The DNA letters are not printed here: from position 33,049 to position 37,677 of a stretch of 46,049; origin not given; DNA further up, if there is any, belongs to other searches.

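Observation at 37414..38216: Duplicated methylase 3' end brackets a lower-GC cassette: footprint of module exchange inside the operon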

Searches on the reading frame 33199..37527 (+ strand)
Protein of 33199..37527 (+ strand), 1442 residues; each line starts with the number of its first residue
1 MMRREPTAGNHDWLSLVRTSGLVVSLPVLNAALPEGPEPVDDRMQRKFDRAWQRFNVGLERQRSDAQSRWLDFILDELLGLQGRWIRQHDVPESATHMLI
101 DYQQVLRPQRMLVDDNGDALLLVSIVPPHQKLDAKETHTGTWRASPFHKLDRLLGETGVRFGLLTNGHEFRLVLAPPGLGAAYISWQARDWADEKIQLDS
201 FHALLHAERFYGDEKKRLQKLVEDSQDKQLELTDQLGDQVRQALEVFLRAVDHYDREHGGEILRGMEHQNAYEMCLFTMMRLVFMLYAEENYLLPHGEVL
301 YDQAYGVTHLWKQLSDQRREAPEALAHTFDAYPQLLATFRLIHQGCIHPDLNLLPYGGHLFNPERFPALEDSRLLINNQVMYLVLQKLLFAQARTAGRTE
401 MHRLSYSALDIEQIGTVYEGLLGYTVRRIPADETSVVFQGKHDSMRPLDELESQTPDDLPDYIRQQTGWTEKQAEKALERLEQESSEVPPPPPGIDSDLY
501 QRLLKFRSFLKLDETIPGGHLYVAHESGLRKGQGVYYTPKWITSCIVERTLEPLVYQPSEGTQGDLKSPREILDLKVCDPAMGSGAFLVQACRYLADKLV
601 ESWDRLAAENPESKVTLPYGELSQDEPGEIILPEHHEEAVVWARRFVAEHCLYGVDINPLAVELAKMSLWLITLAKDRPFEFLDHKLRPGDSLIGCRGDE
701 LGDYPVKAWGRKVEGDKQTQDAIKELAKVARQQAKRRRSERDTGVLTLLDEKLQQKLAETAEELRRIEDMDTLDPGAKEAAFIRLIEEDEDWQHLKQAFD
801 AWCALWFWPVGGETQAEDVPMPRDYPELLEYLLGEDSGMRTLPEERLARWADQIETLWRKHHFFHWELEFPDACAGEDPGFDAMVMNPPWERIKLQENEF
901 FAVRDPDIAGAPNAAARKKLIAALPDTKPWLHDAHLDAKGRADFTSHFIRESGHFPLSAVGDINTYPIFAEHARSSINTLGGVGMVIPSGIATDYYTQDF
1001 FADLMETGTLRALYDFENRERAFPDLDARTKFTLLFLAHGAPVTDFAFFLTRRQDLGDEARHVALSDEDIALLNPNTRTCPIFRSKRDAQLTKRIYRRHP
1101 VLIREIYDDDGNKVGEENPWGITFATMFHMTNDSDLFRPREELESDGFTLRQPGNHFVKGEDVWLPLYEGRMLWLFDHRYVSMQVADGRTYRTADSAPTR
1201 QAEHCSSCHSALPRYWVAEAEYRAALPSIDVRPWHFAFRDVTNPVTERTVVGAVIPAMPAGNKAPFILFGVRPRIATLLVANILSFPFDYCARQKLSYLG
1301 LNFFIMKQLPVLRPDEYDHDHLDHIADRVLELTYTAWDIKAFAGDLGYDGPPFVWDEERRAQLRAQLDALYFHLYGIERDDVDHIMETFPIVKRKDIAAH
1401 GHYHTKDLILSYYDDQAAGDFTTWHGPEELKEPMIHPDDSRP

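Call 6: search_protein_families(library=pfam, proteins=[window:33199-37527:+])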
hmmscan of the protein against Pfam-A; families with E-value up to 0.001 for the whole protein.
window:33199-37527:+ (1442 aa): 4 families
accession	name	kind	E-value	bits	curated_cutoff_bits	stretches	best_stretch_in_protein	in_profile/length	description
PF07669.17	Eco57I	-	5.5e-15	56.3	25.3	1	650-898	1-92/171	Eco57I restriction-modification methylase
PF02384.22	N6_Mtase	-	7.6e-07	29.2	20.4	1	530-670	22-98/311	N-6 DNA Methylase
PF20473.4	MmeI_Mtase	-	2.7e-06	27.2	27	1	571-679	17-92/259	MmeI, DNA-methyltransferase domain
PF20464.3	MmeI_N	-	4.6e-06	27.5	27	1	46-248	4-179/181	MmeI, N-terminal domain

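Call 7: search_protein_families(library=padloc, proteins=[window:33199-37527:+])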
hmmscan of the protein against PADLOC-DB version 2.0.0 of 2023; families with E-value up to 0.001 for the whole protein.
window:33199-37527:+ (1442 aa): 32 families (the best 25 are shown)
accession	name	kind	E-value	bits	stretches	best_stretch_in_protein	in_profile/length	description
PDLC02643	DrmMI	-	1.2e-232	773.4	1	5-891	5-879/1347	DrmMI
PDLC02638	DrmMI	-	4e-188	625.6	2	10-736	7-756/935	DrmMI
PDLC02645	DrmMI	-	2.1e-132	440.9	1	10-736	7-754/772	DrmMI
PDLC03618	REase_MTase_IIG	-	8.4e-124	412.3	1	9-709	6-727/1429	Type IIG restriction enzyme-methyltransferase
PDLC03622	REase_MTase_IIG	-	4.4e-98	327.2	3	516-909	446-857/1524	Type IIG restriction enzyme-methyltransferase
PDLC02642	DrmMI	-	2.5e-68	229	1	10-551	8-570/594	DrmMI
PDLC02644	DrmMI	-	1.4e-60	203.2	2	515-713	48-247/988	DrmMI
PDLC02639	DrmMI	-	4.1e-59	198.6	1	280-734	1-423/803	DrmMI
PDLC02640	DrmMI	-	9.8e-47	157.2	1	8-436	8-446/1015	DrmMI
PDLC03620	REase_MTase_IIG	-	2.6e-33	112.8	2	518-696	543-726/1378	Type IIG restriction enzyme-methyltransferase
PDLC03611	REase_MTase_IIG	-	3e-33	112.4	3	512-696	496-654/1532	Type IIG restriction enzyme-methyltransferase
PDLC03614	REase_MTase_IIG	-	1.6e-31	106.8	3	502-696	497-681/1584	Type IIG restriction enzyme-methyltransferase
PDLC03613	REase_MTase_IIG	-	2.5e-31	106.2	2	859-1137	726-991/1250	Type IIG restriction enzyme-methyltransferase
PDLC02646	DrmMI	-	5e-31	105.6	2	591-698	2-100/792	DrmMI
PDLC03604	REase_MTase_IIG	-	6.1e-18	62.3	1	506-675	330-474/1011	Type IIG restriction enzyme-methyltransferase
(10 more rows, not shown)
